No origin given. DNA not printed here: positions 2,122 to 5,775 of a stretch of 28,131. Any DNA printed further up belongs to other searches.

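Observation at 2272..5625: Giant signal-peptide-bearing intrinsically disordered protein ending in four tandem zinc ribbons (8 CxxC) and a poly-Ala tail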

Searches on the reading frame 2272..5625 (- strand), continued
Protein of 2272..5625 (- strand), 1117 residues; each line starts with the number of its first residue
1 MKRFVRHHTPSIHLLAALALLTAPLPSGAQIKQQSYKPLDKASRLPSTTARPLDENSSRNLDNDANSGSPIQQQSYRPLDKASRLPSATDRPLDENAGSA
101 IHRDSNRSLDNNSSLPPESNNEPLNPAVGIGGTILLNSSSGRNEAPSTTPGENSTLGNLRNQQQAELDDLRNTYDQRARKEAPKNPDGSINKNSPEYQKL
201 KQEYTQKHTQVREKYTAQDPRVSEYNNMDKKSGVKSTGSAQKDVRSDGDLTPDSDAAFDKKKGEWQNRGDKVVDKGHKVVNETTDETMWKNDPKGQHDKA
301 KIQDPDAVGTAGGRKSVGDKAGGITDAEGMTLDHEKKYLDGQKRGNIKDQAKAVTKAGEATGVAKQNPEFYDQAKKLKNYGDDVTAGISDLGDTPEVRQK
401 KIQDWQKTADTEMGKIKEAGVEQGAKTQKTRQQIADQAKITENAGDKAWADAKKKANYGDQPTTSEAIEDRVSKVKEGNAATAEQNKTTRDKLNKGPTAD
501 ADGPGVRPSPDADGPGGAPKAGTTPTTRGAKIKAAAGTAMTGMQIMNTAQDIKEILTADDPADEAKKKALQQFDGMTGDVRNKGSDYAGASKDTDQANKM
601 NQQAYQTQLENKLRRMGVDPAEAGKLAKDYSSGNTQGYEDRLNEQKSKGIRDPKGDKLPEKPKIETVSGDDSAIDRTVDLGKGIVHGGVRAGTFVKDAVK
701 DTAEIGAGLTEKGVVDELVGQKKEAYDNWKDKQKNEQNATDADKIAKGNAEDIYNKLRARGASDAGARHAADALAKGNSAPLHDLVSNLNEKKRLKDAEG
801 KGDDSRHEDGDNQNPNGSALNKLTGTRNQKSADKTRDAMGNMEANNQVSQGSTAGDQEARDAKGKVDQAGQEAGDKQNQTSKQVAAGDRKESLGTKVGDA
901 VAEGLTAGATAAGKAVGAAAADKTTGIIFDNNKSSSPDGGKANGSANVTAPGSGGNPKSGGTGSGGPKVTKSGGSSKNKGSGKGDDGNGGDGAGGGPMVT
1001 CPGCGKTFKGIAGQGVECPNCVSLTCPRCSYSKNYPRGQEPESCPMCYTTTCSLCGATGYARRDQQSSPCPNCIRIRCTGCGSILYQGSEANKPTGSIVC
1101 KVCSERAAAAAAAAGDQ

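Call 50: find_encoding_contigs(protein=P0018, flank=8000, max_places=1)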
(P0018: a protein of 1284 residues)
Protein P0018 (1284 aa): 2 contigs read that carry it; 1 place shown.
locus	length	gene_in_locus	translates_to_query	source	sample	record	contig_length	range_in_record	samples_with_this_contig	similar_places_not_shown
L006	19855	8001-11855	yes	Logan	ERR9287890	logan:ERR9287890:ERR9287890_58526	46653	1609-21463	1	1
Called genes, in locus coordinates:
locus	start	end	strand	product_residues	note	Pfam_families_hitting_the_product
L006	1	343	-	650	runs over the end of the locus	?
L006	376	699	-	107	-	PF01022:HTH_5 (weak), PF12840:HTH_20, PF25212:HVO_A0114 (weak), PF09339:HTH_IclR (faint)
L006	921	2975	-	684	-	PF13802:Gal_mutarotas_2, PF01055:Glyco_hydro_31_2nd, PF21365:Glyco_hydro_31_3rd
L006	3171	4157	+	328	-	PF10672:Methyltrans_SAM (weak)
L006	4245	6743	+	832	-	PF03783:CsgG, PF16656:Pur_ac_phosph_N (faint), PF25788:Ig_Rha78A_N (faint), PF00041:fn3 (weak)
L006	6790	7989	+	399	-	PF13432:TPR_16, PF13414:TPR_11 (weak), PF14559:TPR_19 (weak), PF13424:TPR_12 (weak), PF13428:TPR_14 (weak), PF14559:TPR_19, PF13432:TPR_16, PF23914:TPR_CcmH_CycH, +18 more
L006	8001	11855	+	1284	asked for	-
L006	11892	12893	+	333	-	PF01208:URO-D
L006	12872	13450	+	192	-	PF03783:CsgG, PF13036:LpoB (weak)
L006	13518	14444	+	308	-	-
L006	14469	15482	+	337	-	-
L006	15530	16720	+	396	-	PF14907:NTP_transf_5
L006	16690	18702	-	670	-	PF00953:Glycos_transf_4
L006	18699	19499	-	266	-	PF03808:Glyco_tran_WecG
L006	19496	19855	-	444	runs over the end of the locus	PF04932:Wzy_C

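Call 72: find_related_loci(query=A1, collection=genome_contigs, flank=10000)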
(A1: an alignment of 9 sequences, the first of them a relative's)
Query A1 (1117 aa) in genome_contigs; peptide patterns used: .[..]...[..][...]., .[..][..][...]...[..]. (x = any residue, [..] = any of these).
188 stretches matched a pattern; 6 encode a relative of the query (tblastn E <= 1e-3); 5 distinct loci.
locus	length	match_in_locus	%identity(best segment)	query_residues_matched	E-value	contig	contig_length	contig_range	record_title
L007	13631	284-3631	98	1-1117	0e+0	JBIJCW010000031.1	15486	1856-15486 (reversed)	MAG: Kiritimatiellia bacterium isolate ME2006-08-22D15_3300044611_group2_bin126 Rohwer_bin2518_scaffold_3686_c1, whole g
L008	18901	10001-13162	76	71-1106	0e+0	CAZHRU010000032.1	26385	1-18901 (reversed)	MAG TPA_asm: uncultured Verrucomicrobiota bacterium isolate SRP272421_co4_615 genome assembly, contig: NODE_4006_length_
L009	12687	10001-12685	39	1-883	1e-142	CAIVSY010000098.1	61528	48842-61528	uncultured bacterium isolate LaPlata_bin-2000 genome assembly, contig: bin-2000:098/118, whole genome shotgun sequence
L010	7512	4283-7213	41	134-938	9e-130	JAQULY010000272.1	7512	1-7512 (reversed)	MAG: Kiritimatiellae bacterium isolate STD1_141 NODE_32060_length_7512_cov_2.975220_Sandtown_D1, whole genome shotgun se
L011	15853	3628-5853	37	150-929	7e-116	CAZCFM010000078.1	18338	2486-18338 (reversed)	MAG TPA_asm: uncultured Verrucomicrobiota bacterium isolate SRP272421_co3_508 genome assembly, contig: NODE_7434_length_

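Call 95: search_protein_families(library=pfam, alignment_id=A8, max_evalue=0.0001)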
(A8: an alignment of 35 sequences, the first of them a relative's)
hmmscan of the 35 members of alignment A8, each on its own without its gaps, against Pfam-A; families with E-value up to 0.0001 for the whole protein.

A. member 1, P0031 (1654 aa): 0 families

B. families by the number of members that match (of 35 scanned): 14 families
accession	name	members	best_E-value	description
PF13620.12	CarboxypepD_reg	1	1.1e-30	Carboxypeptidase regulatory-like domain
PF00801.26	PKD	1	4e-12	PKD domain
PF13715.12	CarbopepD_reg_2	1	5.6e-09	CarboxypepD_reg-like domain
PF14686.12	fn3_3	1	5.8e-09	Polysaccharide lyase family 4, domain II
PF17802.7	SpaA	1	8.3e-09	Prealbumin-like fold domain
PF08308.17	PEGA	1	3.6e-08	PEGA domain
PF18911.6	PKD_4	1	2e-07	PKD domain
PF13428.12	TPR_14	1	2.7e-07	Tetratricopeptide repeat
PF09430.16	EMC7_beta-sandw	1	3.5e-07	ER membrane protein complex subunit 7, beta-sandwich domain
PF24025.1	Ig_DR_A0283-like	1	6.4e-07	DR_A0283-like, Ig-like domain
PF17210.9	SdrD_B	1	7.4e-07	SdrD B-like domain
PF22352.2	K319L-like_PKD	1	1.3e-06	K319L-like, PKD domain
PF14559.12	TPR_19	1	7.9e-06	Tetratricopeptide repeat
PF07719.23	TPR_2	1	2.8e-05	Tetratricopeptide repeat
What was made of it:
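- Tried and rejected: Pfam on 35 long relatives gave only extracellular beta-sandwich and TPR domains in single members (call 95).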

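Call 97: list_cluster_members(proteins=[P0020, P0023, P0033, P0039, P0045, P0049, P0059, P0079, P0109, P0120])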
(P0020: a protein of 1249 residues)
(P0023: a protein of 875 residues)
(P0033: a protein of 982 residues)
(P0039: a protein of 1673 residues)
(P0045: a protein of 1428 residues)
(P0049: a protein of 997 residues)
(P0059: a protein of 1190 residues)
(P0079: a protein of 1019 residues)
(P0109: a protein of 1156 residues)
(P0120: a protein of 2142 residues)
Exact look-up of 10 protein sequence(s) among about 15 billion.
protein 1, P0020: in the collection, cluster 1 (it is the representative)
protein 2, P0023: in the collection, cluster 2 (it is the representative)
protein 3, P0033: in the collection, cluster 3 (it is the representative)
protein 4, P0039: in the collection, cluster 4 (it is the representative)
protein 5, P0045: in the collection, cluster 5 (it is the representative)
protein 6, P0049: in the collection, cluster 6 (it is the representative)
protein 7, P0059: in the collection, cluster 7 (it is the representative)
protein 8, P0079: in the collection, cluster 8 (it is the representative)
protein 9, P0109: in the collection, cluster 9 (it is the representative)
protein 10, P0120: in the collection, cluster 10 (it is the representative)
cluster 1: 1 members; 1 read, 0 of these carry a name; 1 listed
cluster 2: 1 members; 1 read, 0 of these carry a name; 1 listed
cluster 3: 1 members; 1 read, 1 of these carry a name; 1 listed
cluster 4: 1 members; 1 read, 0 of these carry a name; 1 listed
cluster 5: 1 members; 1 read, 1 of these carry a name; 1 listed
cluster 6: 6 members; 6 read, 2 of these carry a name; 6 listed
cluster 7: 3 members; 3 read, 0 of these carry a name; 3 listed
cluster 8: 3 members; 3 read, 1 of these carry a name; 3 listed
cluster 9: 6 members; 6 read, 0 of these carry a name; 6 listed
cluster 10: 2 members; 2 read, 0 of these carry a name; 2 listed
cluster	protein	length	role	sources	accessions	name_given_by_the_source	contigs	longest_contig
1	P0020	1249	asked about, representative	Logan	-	-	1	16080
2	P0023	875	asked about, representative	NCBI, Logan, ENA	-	-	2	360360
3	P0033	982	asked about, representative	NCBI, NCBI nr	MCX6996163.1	MAG: hypothetical protein NTV49_03545 [Kiritimatiellaeota bacterium] | hypothetical protein [Kiritimatiellota bacterium]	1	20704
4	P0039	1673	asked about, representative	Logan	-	-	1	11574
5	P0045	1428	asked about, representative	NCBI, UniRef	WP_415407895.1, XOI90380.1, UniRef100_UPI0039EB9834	hypothetical protein ACLHDG_05015 [Sulfurovum sp. CS9] | hypothetical protein n=1 Tax=Sulfurovum sp. CS9 TaxID=3391146 RepID=UPI0039EB9834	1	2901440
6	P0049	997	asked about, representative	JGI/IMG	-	-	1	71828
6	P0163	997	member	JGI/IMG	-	hypothetical protein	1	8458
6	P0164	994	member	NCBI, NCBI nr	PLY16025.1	MAG: hypothetical protein C0631_05620 [Sedimenticola sp.]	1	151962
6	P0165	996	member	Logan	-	-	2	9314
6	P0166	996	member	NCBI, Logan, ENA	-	-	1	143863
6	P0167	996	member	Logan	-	-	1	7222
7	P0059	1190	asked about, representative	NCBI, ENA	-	-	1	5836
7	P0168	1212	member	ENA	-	-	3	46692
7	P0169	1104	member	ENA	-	-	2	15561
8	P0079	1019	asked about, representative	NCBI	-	-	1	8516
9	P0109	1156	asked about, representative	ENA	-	-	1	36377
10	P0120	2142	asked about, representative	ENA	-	-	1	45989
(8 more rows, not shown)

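Call 98: find_encoding_contigs(protein=P0045, flank=10000, max_places=1)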
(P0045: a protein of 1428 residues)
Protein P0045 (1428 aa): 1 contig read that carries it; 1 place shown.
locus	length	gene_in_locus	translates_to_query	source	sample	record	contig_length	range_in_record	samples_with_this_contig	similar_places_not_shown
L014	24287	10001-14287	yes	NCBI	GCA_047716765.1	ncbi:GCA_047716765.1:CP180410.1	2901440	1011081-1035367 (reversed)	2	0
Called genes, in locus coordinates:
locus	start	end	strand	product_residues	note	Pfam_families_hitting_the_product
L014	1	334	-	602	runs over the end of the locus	PF02687:FtsX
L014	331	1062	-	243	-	PF00005:ABC_tran, PF02463:SMC_N (weak), PF13304:AAA_21 (faint)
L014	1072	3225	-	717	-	-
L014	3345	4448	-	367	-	PF03572:Peptidase_S41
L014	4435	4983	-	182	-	-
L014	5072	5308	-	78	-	-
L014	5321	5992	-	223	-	-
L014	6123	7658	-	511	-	PF03781:FGE-sulfatase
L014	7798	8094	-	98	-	-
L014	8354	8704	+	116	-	-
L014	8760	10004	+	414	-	-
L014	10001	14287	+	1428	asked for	-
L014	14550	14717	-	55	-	PF08238:Sel1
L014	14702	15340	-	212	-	-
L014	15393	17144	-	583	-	-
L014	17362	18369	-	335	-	PF24885:TPR_NPHP3 (faint), PF13424:TPR_12 (weak)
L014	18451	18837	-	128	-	-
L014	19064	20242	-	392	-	PF24624:Int_N (weak), PF00589:Phage_integrase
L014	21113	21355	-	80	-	PF21742:DUF6868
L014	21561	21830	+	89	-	-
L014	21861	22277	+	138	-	-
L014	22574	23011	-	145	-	PF00582:Usp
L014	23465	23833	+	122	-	-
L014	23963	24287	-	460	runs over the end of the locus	PF02812:ELFV_dehydrog_N, PF00208:ELFV_dehydrog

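Call 99: find_encoding_contigs(protein=P0164, flank=10000, max_places=1)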
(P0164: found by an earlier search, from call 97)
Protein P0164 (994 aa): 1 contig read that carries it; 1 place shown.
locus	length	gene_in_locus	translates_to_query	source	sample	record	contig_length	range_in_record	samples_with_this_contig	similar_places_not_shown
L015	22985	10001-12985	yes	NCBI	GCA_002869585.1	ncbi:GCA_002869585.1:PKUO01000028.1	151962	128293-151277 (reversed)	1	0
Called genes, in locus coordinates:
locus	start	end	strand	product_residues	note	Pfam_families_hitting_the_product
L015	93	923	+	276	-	PF02412:TSP_3 (faint), PF00691:OmpA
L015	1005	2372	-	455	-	PF00206:Lyase_1, PF08328:ASL_C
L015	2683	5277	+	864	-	PF11791:Aconitase_B_N, PF06434:Aconitase_2_N, PF00330:Aconitase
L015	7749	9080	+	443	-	PF13174:TPR_6 (faint), PF13428:TPR_14 (faint), PF14559:TPR_19 (faint), PF13176:TPR_7 (faint)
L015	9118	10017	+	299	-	-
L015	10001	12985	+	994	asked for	-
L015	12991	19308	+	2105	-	PF08308:PEGA (faint), PF09430:EMC7_beta-sandw (faint), PF13620:CarboxypepD_reg, PF13715:CarbopepD_reg_2 (faint), PF17802:SpaA (faint), PF22904:NOMO1-like_2nd (faint), PF13620:CarboxypepD_reg, PF17957:Big_7 (weak)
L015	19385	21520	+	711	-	PF00092:VWA, PF13519:VWA_2 (faint)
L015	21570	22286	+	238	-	PF00005:ABC_tran, PF13304:AAA_21 (faint)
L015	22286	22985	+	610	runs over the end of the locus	PF02687:FtsX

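Call 102: search_protein_families(library=pfam, proteins=[P0106], max_evalue=10)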
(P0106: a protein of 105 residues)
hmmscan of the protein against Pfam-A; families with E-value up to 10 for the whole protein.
P0106 (105 aa): 2 families
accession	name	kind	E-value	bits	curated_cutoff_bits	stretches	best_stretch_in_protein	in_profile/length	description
PF22191.2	IBR_1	-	0.00058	20.1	27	2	13-50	3-40/47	IBR domain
PF01485.27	IBR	-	0.37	11.3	24.3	2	6-22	42-58/65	IBR domain, a half RING-finger domain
